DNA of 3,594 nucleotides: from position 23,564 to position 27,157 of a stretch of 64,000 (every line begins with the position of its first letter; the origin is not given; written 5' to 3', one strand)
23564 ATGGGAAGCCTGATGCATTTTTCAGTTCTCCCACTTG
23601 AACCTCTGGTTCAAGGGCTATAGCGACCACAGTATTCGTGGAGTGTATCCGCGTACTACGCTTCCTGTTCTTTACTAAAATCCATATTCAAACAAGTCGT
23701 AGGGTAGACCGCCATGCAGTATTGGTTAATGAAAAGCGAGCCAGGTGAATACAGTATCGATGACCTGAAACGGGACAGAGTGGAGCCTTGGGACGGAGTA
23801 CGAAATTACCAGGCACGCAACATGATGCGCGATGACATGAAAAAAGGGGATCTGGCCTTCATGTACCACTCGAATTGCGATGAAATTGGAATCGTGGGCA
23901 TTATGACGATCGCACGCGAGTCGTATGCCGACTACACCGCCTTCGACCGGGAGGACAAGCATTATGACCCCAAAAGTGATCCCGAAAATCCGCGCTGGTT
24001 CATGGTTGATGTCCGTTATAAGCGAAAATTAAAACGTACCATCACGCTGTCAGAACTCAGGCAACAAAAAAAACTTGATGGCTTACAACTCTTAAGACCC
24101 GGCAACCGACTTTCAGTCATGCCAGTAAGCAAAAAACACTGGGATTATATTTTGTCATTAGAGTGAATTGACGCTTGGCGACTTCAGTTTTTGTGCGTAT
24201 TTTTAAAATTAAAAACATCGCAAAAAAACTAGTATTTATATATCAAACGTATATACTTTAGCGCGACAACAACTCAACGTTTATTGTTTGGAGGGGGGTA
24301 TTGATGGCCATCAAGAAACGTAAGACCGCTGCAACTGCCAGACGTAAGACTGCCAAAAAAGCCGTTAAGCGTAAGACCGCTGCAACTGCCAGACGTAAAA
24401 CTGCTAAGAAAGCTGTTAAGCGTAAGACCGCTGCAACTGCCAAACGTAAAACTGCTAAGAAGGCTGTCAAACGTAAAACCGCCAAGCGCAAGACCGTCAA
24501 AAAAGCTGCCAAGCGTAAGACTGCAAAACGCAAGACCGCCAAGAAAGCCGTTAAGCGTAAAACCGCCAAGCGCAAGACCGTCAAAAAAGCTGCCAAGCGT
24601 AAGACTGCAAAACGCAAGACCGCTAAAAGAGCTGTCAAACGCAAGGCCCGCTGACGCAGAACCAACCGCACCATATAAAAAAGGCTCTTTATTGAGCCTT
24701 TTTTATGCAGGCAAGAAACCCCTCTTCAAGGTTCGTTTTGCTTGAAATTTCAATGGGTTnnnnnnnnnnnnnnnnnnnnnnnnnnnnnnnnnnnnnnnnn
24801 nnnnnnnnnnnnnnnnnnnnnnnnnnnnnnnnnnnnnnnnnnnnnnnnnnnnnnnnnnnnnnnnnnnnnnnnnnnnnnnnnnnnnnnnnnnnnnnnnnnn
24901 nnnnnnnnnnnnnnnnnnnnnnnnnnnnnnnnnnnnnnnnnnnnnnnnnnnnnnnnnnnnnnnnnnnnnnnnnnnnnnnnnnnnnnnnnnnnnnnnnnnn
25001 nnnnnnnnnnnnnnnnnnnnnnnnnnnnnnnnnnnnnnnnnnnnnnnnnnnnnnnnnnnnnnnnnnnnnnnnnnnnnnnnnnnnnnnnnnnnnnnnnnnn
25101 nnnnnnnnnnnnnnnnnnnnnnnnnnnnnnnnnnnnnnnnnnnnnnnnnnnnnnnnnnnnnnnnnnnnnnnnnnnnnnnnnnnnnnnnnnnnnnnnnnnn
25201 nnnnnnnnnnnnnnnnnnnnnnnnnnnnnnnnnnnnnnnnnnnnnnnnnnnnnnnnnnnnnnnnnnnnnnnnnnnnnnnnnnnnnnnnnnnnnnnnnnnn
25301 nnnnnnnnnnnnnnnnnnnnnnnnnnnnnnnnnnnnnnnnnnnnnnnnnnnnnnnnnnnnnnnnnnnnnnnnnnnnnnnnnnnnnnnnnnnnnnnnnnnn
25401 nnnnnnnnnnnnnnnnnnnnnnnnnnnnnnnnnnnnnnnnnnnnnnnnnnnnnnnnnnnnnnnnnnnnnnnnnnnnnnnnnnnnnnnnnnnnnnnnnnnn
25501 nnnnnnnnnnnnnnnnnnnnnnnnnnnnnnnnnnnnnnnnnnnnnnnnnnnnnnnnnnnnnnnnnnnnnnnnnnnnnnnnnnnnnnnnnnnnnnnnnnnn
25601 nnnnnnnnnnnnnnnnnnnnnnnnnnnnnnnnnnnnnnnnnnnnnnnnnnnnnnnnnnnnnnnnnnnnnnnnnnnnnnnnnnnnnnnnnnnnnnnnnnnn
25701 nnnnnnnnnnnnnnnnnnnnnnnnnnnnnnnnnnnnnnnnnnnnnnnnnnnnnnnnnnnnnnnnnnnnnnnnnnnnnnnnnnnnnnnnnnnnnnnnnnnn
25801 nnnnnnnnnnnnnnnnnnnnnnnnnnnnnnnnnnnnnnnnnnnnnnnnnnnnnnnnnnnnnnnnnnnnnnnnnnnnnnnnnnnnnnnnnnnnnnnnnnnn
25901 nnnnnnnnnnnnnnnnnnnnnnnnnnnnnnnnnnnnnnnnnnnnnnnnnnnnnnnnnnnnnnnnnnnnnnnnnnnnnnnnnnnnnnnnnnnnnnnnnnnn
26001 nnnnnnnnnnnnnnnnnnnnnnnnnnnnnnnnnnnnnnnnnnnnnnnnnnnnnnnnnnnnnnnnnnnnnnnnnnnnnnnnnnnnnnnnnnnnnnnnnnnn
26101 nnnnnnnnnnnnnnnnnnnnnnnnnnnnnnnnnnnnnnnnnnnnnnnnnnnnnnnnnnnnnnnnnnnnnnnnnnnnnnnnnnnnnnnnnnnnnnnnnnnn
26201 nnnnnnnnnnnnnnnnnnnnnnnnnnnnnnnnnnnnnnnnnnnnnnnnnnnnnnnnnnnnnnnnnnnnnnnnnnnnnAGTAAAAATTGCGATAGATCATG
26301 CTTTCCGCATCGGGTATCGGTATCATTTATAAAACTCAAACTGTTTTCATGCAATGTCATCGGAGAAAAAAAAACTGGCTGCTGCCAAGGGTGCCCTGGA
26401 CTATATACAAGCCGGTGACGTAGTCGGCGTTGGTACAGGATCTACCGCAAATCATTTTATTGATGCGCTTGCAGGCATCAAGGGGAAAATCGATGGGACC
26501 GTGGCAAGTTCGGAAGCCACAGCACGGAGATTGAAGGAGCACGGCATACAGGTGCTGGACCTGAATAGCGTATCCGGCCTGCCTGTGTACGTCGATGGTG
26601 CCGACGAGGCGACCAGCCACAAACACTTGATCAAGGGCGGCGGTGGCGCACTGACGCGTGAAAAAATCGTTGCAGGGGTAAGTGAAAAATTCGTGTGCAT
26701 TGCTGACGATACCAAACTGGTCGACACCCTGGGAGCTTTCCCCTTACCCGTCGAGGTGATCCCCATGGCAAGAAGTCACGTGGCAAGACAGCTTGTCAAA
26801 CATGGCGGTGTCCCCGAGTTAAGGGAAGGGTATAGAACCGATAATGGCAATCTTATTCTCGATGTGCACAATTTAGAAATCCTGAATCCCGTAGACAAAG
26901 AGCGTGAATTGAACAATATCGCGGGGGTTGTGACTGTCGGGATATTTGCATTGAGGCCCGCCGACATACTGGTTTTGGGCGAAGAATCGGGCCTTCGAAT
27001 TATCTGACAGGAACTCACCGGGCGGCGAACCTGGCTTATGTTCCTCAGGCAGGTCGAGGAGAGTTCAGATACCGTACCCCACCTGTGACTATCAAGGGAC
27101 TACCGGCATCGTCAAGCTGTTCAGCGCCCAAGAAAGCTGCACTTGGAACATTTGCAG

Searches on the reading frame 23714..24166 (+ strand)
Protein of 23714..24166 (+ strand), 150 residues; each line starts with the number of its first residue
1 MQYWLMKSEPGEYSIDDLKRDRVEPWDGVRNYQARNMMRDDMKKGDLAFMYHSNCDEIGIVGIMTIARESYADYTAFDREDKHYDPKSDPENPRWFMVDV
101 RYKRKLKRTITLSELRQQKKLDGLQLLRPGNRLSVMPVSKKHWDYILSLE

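Call 4: search_protein_families(library=pfam, proteins=[window:23714-24166:+])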
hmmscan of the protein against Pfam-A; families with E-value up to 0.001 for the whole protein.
window:23714-24166:+ (150 aa): 1 family
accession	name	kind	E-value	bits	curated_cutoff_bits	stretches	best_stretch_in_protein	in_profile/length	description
PF01878.24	EVE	-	7.3e-60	201.6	23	1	2-148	1-144/145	EVE domain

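Call 36: search_protein_families(library=ncbifam, proteins=[window:23714-24166:+])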
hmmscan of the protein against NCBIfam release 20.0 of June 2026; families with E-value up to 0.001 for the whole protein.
window:23714-24166:+ (150 aa): 0 families

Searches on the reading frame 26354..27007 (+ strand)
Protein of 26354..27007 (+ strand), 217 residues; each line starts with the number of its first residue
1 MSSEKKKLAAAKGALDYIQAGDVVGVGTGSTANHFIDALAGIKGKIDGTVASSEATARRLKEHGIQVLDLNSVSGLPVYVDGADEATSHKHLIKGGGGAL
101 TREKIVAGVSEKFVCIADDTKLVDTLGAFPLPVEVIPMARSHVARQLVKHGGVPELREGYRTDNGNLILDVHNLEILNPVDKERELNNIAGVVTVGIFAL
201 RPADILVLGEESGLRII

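Call 36: search_protein_families(library=ncbifam, proteins=[window:26354-27007:+])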
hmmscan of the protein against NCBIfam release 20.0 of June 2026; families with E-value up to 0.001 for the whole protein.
window:26354-27007:+ (217 aa): 3 families
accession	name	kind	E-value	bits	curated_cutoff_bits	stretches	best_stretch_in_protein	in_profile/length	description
NF001924.0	PRK00702.1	equivalog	1.9e-84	282.5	192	1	2-216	3-219/223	ribose-5-phosphate isomerase RpiA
TIGR00021.1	rpiA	equivalog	4e-63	212.7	126.4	1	6-213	1-216/218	ribose 5-phosphate isomerase A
NF010585.0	PRK13978.1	equivalog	2.9e-35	121.8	365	1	5-216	6-225/228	ribose 5-phosphate isomerase A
